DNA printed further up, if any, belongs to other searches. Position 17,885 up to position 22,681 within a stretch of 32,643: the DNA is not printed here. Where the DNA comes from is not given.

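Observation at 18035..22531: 1498-aa tandem HdrA with a complete GltD/NfnB-like NAD(P)H module inserted into the first HdrA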

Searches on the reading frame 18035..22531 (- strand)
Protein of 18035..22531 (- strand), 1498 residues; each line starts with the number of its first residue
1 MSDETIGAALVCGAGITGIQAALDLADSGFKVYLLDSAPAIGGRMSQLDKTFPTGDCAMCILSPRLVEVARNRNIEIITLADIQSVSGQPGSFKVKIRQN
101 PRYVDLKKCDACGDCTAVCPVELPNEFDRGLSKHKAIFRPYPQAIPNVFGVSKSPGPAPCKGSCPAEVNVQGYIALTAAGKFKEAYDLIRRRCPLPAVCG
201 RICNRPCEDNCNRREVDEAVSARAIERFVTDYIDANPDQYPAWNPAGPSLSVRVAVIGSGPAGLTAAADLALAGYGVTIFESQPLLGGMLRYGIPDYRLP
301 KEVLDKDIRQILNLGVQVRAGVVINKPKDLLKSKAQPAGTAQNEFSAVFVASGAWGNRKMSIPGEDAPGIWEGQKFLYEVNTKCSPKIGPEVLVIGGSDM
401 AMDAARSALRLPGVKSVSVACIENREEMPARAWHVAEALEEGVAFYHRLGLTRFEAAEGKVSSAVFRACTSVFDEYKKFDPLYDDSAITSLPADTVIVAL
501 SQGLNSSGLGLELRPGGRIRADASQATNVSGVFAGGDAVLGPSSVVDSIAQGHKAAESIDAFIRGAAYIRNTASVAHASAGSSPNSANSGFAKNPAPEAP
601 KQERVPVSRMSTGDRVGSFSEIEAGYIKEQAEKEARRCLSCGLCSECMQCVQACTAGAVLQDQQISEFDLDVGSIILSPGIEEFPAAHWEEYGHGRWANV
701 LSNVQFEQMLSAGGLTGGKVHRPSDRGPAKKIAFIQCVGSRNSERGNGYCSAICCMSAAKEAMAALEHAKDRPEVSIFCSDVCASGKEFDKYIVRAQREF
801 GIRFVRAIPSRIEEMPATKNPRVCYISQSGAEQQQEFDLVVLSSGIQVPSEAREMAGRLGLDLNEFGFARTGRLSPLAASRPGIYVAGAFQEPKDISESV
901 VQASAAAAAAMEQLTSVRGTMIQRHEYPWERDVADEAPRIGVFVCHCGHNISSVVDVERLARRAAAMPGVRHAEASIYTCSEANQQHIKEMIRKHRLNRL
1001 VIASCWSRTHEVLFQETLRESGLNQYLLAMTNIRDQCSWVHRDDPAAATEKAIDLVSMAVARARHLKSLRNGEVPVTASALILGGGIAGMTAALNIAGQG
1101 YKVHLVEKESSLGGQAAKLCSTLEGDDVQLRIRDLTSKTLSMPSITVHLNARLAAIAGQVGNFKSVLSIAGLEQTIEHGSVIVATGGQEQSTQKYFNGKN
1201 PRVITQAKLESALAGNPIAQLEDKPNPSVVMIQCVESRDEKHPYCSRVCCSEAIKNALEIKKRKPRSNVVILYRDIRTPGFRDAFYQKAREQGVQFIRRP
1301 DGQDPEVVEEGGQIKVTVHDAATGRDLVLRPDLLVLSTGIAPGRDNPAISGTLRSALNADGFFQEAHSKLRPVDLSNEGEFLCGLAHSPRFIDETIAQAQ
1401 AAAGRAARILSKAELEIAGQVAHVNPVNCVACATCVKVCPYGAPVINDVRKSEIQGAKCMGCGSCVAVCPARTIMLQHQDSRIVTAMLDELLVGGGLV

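Call 3: search_protein_families(library=pfam, proteins=[window:18035-22531:-], max_evalue=0.01)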
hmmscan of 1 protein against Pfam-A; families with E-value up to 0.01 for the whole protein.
window:18035-22531:- (1498 aa): 27 families (the best 25 are shown)
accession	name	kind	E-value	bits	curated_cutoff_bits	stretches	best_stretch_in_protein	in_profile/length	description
PF07992.20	Pyr_redox_2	-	2.5e-45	155.6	26.1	2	253-552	2-291/291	Pyridine nucleotide-disulphide oxidoreductase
PF13450.12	NAD_binding_8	-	2.6e-23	82.5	21.9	3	1082-1117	1-36/68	NAD(P)-binding Rossmann-like domain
PF12831.13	FAD_oxidored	-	1.5e-19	71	27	3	1081-1119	3-42/416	FAD dependent oxidoreductase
PF14691.11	Fer4_20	-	1.4e-18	67.2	25.8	2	158-235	30-110/113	Dihydroprymidine dehydrogenase domain II, 4Fe-4S cluster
PF01266.30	DAO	-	2.1e-16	60.8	27.9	3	1081-1116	3-38/353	FAD dependent oxidoreductase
PF13738.12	Pyr_redox_3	-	1.1e-14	54.9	30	1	1077-1190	164-270/305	Pyridine nucleotide-disulphide oxidoreductase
PF00890.30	FAD_binding_2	-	1.1e-13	51.6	20.4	2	1080-1117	2-39/414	FAD binding domain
PF00070.33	Pyr_redox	-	4.4e-12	46.8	22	0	1080-1113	2-35/82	Pyridine nucleotide-disulphide oxidoreductase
PF00037.32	Fer4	-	1.2e-10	41.2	21.1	3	1458-1474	7-23/24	4Fe-4S binding domain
PF03486.20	HI0933_like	-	4e-10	40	50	2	253-287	2-36/244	HI0933-like protein Rossmann domain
PF01946.23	Thi4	-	5.8e-09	36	26.2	0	253-293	19-60/235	Thi4 family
PF12838.12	Fer4_7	-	7.6e-09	36.4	27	3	1428-1471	1-50/52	4Fe-4S dicluster domain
PF13237.11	Fer4_10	-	7.6e-09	35.8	25.5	2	1425-1470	5-53/53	4Fe-4S dicluster domain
PF01593.30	Amino_oxidase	-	2.9e-08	33.9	19.8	0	262-288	2-28/443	Flavin containing amine oxidoreductase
PF13187.11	Fer4_9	-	2.2e-07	31.2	27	1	1428-1472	1-50/52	4Fe-4S dicluster domain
PF13746.11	Fer4_18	-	0.00019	22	27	1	1418-1475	50-99/114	4Fe-4S dicluster domain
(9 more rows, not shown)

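Call 4: search_protein_families(library=ncbifam, proteins=[window:18035-22531:-], max_evalue=0.001)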
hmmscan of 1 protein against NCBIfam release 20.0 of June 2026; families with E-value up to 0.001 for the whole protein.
window:18035-22531:- (1498 aa): 147 families (the best 25 are shown)
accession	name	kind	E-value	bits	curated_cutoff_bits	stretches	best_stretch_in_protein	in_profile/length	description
NF040770.1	hetero_SS_HdrA2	exception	2.4e-276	918.8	1100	4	939-1164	1-227/777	CoB-CoM heterodisulfide reductase HdrA2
NF041778.1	hetero_SS_HdrA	equivalog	2.6e-202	673.7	1400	4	1176-1491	326-650/771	ferredoxin:CoB-CoM heterodisulfide reductase subunit HdrA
NF041891.1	hdrA_Methbact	equivalog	3.5e-195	650.5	1300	4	1175-1492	312-636/762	ferredoxin:CoB-CoM heterodisulfide reductase subunit HdrA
NF009410.0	PRK12771.1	subfamily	5.1e-142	474.3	516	2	158-673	48-543/566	NAD(P)-binding protein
NF009454.0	PRK12814.1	equivalog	2.5e-101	340.1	916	1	158-655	102-585/657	putative NADPH-dependent glutamate synthase small subunit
NF010590.0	PRK13984.1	equivalog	4.9e-99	332.1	946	2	160-565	198-608/611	putative oxidoreductase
TIGR01316.1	gltA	equivalog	2.8e-85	286.8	471.75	2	158-563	36-449/449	NADPH-dependent glutamate synthase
NF009414.0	PRK12778.1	equivalog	7.5e-84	282.4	1103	2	159-564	338-750/752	bifunctional dihydroorotate dehydrogenase B NAD binding subunit/NADPH-dependent glutamate synthase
TIGR03315.1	Se_ygfK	equivalog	1.1e-78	264.7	835.3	1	158-658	445-901/1012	putative selenate reductase subunit YgfK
NF009413.0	PRK12775.1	equivalog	2.6e-62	210.9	1895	1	160-566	341-757/1006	putative trifunctional 2-polyprenylphenol hydroxylase/glutamate synthase subunit beta/ferritin domain-containing protein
NF009409.0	PRK12770.1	subfamily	4.5e-60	203.6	343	1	250-567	17-354/360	putative glutamate synthase subunit beta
TIGR01318.1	gltD_gamma_fam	subfamily_domain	7.3e-58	196.3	482.95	1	157-563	47-465/467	glutamate synthase, small subunit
NF009408.0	PRK12769.1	equivalog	4.5e-56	190.3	1003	1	160-563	236-651/659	formate-dependent uric acid utilization protein AegA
NF045663.1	diclust_near_Sec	equivalog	8.2e-56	189.5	530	3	157-358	17-203/759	pyridine nucleotide-disulfide oxidoreductase/dicluster-binding protein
NF009415.0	PRK12779.1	equivalog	2.9e-51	174.4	1519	1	158-561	208-624/944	putative bifunctional glutamate synthase subunit beta/2-polyprenylphenol hydroxylase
TIGR01317.1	GOGAT_sm_gam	subfamily_domain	4.7e-46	157.7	447.7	1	161-568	53-483/485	glutamate synthase small subunit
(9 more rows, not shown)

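Call 7: find_homologous_proteins(query=window:18035-22531:-, max_evalue=1e-20)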
Query window:18035-22531:- (1498 aa): 7532 proteins with E <= 1e-20 among 8000 candidates; the best 120 are listed.
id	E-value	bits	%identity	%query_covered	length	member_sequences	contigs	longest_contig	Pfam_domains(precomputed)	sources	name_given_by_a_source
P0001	0.0e+0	3399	100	100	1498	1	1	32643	PF14697.12,PF13450.13,PF07992.21,PF00070.34,PF03486.21,PF12838.13,PF01134.29,PF01494.26,PF12831.14,PF01946.24,PF01266.31,PF01593.31,PF14691.12,PF00890.31,PF00037.33,PF13738.13,PF01262.28,PF13237.12,PF13187.12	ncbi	-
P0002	0.0e+0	3061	90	100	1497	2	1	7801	PF14697.12,PF13450.13,PF07992.21,PF12837.13,PF00070.34,PF03486.21,PF12838.13,PF01134.29,PF12831.14,PF01946.24,PF01266.31,PF14691.12,PF00890.31,PF00037.33,PF13738.13,PF01262.28,PF13237.12,PF13183.12,PF13187.12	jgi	jgi:heterodisulfide reductase subunit A-like polyferredoxin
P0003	0.0e+0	3060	90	100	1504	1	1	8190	PF14697.12,PF13450.13,PF07992.21,PF12837.13,PF00070.34,PF03486.21,PF12838.13,PF01134.29,PF12831.14,PF01946.24,PF01266.31,PF01593.31,PF12797.13,PF14691.12,PF00890.31,PF00037.33,PF13738.13,PF01262.28,PF13237.12,PF13187.12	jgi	jgi:heterodisulfide reductase subunit A-like polyferredoxin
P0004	0.0e+0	2971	87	100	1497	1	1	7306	PF14697.12,PF13450.13,PF07992.21,PF00070.34,PF03486.21,PF12838.13,PF01134.29,PF01494.26,PF12831.14,PF01946.24,PF01266.31,PF01593.31,PF14691.12,PF00890.31,PF00037.33,PF13738.13,PF01262.28,PF13237.12,PF13187.12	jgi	jgi:heterodisulfide reductase subunit A-like polyferredoxin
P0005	0.0e+0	2912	86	100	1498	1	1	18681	PF14697.12,PF13450.13,PF07992.21,PF00070.34,PF03486.21,PF12838.13,PF01134.29,PF01494.26,PF12831.14,PF01946.24,PF01266.31,PF01593.31,PF12797.13,PF14691.12,PF00890.31,PF00037.33,PF13738.13,PF01262.28,PF13237.12,PF13187.12,PF02737.25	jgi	jgi:heterodisulfide reductase subunit A-like polyferredoxin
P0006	0.0e+0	2579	76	100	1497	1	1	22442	PF14697.12,PF13450.13,PF07992.21,PF12837.13,PF00070.34,PF03486.21,PF13746.12,PF13484.12,PF01266.31,PF14691.12,PF00890.31,PF13738.13,PF13237.12,PF12838.13,PF01134.29,PF01494.26,PF12831.14,PF01946.24,PF01593.31,PF12797.13,PF00037.33,PF01262.28,PF13183.12,PF13187.12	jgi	jgi:heterodisulfide reductase subunit A-like polyferredoxin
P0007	0.0e+0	2357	68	100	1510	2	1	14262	PF14697.12,PF13450.13,PF07992.21,PF12837.13,PF00070.34,PF03486.21,PF12838.13,PF01134.29,PF01494.26,PF12831.14,PF01946.24,PF01266.31,PF01593.31,PF14691.12,PF00890.31,PF00037.33,PF13738.13,PF01262.28,PF13237.12,PF13187.12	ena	-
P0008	0.0e+0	2357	70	100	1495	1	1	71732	PF14697.12,PF13450.13,PF07992.21,PF00070.34,PF03486.21,PF12838.13,PF01134.29,PF01494.26,PF12831.14,PF01946.24,PF01266.31,PF01593.31,PF14691.12,PF00890.31,PF00037.33,PF13738.13,PF01262.28,PF13237.12,PF13187.12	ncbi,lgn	-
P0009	0.0e+0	2356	68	100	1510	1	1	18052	PF14697.12,PF13450.13,PF07992.21,PF12837.13,PF00070.34,PF03486.21,PF12838.13,PF01134.29,PF01494.26,PF12831.14,PF01946.24,PF01266.31,PF01593.31,PF14691.12,PF00890.31,PF00037.33,PF13738.13,PF01262.28,PF13237.12,PF13187.12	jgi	jgi:heterodisulfide reductase subunit A-like polyferredoxin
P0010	0.0e+0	2340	68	100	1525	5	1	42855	PF13450.13,PF07992.21,PF12837.13,PF00070.34,PF03486.21,PF12838.13,PF01134.29,PF01494.26,PF12831.14,PF01946.24,PF01266.31,PF01593.31,PF14691.12,PF00890.31,PF00037.33,PF13738.13,PF01262.28,PF13237.12,PF13187.12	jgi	jgi:heterodisulfide reductase subunit A-like polyferredoxin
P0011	0.0e+0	2339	68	100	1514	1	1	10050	PF14697.12,PF13450.13,PF07992.21,PF12837.13,PF00070.34,PF03486.21,PF12838.13,PF01134.29,PF01494.26,PF12831.14,PF01946.24,PF01266.31,PF01593.31,PF12797.13,PF14691.12,PF00890.31,PF00037.33,PF13738.13,PF01262.28,PF13237.12,PF13187.12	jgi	jgi:heterodisulfide reductase subunit A-like polyferredoxin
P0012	0.0e+0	2336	69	100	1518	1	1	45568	PF14697.12,PF13450.13,PF07992.21,PF00070.34,PF03486.21,PF12838.13,PF01134.29,PF01494.26,PF12831.14,PF01946.24,PF01266.31,PF14691.12,PF00890.31,PF00037.33,PF13738.13,PF01262.28,PF13237.12,PF13187.12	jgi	jgi:heterodisulfide reductase subunit A-like polyferredoxin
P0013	0.0e+0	2317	68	100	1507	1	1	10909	PF14697.12,PF13450.13,PF07992.21,PF12837.13,PF00070.34,PF03486.21,PF12838.13,PF01134.29,PF12831.14,PF01946.24,PF01266.31,PF01593.31,PF14691.12,PF00890.31,PF00037.33,PF13738.13,PF01262.28,PF13237.12,PF13187.12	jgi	jgi:heterodisulfide reductase subunit A-like polyferredoxin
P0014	0.0e+0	2310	68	100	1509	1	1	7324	PF14697.12,PF13450.13,PF07992.21,PF12837.13,PF00070.34,PF03486.21,PF12838.13,PF01134.29,PF01494.26,PF12831.14,PF01946.24,PF01266.31,PF01593.31,PF14691.12,PF00890.31,PF00037.33,PF13738.13,PF01262.28,PF13237.12,PF13187.12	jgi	jgi:heterodisulfide reductase subunit A-like polyferredoxin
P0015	0.0e+0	2307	68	100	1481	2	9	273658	PF14697.12,PF13450.13,PF07992.21,PF12837.13,PF00070.34,PF03486.21,PF12838.13,PF01134.29,PF01494.26,PF12831.14,PF01946.24,PF01266.31,PF01593.31,PF12797.13,PF14691.12,PF00890.31,PF00037.33,PF13738.13,PF01262.28,PF13237.12,PF13187.12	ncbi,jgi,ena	ncbi:MAG: FAD-dependent oxidoreductase [Bryobacteraceae bacterium]|jgi:heterodisulfide reductase sub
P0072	0.0e+0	2205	66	100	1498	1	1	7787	PF14697.12,PF13450.13,PF07992.21,PF00070.34,PF03486.21,PF13484.12,PF12838.13,PF01134.29,PF01494.26,PF12831.14,PF01946.24,PF01266.31,PF01593.31,PF14691.12,PF00890.31,PF00037.33,PF13738.13,PF01262.28,PF13237.12,PF13187.12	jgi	jgi:heterodisulfide reductase subunit A-like polyferredoxin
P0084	0.0e+0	2187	65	99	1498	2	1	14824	PF14697.12,PF13450.13,PF07992.21,PF12837.13,PF00070.34,PF03486.21,PF13484.12,PF12838.13,PF01494.26,PF12831.14,PF01946.24,PF01266.31,PF01593.31,PF14691.12,PF00890.31,PF00037.33,PF13738.13,PF01262.28,PF13237.12,PF13187.12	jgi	jgi:heterodisulfide reductase subunit A-like polyferredoxin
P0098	0.0e+0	2158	63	99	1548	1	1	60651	PF13450.13,PF07992.21,PF12837.13,PF00070.34,PF03486.21,PF12838.13,PF01134.29,PF12831.14,PF01946.24,PF01266.31,PF01593.31,PF14691.12,PF00890.31,PF00037.33,PF13738.13,PF01262.28,PF13237.12,PF13187.12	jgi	jgi:heterodisulfide reductase subunit A-like polyferredoxin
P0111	0.0e+0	2123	64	97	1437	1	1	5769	PF13450.13,PF07992.21,PF00070.34,PF03486.21,PF12838.13,PF01134.29,PF01494.26,PF12831.14,PF01946.24,PF01266.31,PF01593.31,PF14691.12,PF00890.31,PF00037.33,PF13738.13,PF01262.28,PF13237.12,PF13187.12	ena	-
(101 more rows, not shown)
